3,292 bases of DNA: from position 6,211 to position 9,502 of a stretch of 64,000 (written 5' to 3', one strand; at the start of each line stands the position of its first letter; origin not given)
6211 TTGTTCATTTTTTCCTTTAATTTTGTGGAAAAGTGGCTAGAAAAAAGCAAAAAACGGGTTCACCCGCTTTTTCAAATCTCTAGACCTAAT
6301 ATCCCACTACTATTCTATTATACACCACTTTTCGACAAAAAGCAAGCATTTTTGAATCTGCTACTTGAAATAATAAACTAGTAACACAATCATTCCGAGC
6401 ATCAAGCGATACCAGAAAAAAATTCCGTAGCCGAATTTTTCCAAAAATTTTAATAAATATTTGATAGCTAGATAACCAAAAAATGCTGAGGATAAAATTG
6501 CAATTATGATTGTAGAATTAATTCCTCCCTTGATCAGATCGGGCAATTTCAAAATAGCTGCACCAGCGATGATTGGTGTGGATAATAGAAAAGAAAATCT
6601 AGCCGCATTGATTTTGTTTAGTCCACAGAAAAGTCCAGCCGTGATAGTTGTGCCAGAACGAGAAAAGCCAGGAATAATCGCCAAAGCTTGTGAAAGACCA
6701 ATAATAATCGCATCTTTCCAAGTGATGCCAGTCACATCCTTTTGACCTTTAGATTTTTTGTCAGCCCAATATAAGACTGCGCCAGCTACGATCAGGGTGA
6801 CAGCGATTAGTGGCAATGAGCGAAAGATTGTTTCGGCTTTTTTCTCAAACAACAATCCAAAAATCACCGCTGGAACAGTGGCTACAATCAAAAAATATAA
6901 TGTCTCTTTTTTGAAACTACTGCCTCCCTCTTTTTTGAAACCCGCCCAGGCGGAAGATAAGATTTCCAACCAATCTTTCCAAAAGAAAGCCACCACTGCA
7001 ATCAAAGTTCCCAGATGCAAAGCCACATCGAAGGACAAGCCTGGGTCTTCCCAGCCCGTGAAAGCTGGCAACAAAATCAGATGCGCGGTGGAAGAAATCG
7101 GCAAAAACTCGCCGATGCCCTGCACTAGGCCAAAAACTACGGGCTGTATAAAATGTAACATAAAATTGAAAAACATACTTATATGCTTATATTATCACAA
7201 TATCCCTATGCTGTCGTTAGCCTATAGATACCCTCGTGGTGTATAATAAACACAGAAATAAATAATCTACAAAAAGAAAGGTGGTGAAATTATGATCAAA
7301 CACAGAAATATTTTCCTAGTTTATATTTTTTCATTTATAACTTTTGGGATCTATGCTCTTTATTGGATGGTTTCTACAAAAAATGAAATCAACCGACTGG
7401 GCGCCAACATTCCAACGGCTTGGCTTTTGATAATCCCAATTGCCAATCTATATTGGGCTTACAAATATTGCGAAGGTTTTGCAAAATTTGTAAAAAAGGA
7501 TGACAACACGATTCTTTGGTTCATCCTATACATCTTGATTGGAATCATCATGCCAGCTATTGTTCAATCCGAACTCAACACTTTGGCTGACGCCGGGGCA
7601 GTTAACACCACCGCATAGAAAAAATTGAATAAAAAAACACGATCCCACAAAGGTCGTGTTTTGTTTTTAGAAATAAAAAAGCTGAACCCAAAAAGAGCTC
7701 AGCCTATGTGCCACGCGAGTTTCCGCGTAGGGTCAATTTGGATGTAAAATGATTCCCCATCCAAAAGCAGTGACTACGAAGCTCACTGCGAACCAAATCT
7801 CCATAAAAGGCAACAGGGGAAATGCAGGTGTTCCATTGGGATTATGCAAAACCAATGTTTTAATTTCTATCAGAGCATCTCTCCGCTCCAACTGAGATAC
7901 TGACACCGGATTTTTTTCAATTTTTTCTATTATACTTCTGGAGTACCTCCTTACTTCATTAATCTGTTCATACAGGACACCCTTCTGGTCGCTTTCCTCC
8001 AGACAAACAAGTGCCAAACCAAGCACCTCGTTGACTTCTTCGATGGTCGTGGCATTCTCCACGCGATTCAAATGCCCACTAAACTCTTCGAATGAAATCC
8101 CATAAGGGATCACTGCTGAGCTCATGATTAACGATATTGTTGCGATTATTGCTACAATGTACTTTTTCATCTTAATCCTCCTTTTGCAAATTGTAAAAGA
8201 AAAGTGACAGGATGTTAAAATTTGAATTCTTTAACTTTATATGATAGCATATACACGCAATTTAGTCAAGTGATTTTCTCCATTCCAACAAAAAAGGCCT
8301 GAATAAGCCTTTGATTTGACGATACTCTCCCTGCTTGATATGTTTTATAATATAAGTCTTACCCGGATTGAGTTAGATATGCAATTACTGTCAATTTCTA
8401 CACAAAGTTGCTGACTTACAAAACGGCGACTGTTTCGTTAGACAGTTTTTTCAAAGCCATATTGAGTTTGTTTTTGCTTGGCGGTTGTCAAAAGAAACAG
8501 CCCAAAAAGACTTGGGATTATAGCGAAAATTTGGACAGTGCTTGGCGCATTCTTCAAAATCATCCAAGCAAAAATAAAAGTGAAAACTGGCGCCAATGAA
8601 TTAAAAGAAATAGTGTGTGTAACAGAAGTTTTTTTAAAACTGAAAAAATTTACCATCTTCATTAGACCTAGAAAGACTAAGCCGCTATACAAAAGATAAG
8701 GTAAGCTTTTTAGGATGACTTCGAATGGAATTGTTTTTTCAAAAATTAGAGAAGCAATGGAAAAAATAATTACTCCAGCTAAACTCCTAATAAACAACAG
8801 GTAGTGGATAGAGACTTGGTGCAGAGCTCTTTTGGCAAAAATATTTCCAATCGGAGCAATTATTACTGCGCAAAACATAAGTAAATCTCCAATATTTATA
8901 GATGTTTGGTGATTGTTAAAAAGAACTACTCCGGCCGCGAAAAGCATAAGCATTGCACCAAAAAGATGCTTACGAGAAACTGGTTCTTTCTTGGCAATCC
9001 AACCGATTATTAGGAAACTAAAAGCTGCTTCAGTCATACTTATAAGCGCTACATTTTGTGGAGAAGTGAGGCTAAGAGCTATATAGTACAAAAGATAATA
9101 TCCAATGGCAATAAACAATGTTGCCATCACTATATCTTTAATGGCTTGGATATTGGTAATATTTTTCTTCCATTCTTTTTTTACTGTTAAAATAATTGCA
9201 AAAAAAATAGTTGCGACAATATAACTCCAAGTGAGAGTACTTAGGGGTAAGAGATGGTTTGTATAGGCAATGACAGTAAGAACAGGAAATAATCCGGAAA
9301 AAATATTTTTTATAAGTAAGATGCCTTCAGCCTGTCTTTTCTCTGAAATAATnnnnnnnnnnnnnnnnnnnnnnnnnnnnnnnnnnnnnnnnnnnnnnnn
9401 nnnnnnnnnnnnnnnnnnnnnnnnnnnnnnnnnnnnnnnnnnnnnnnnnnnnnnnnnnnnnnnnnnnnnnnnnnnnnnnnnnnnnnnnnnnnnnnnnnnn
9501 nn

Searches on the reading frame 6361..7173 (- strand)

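Call 24: search_protein_families(library=pfam, proteins=[window:6361-7173:-], max_evalue=0.0001)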
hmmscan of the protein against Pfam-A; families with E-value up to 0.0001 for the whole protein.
window:6361-7173:- (270 aa): 1 family
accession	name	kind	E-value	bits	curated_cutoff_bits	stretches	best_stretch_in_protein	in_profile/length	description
PF02673.24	BacA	-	4e-81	272.9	33.4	1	12-262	2-257/257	Bacitracin resistance protein BacA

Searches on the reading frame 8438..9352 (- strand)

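Call 24: search_protein_families(library=pfam, proteins=[window:8438-9352:-], max_evalue=0.0001)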
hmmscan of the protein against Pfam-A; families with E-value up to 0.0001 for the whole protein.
window:8438-9352:- (304 aa): 1 family
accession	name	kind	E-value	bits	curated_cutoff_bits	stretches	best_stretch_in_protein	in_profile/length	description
PF00892.27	EamA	-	7.4e-31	107.7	28.2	2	154-289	2-134/135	EamA-like transporter family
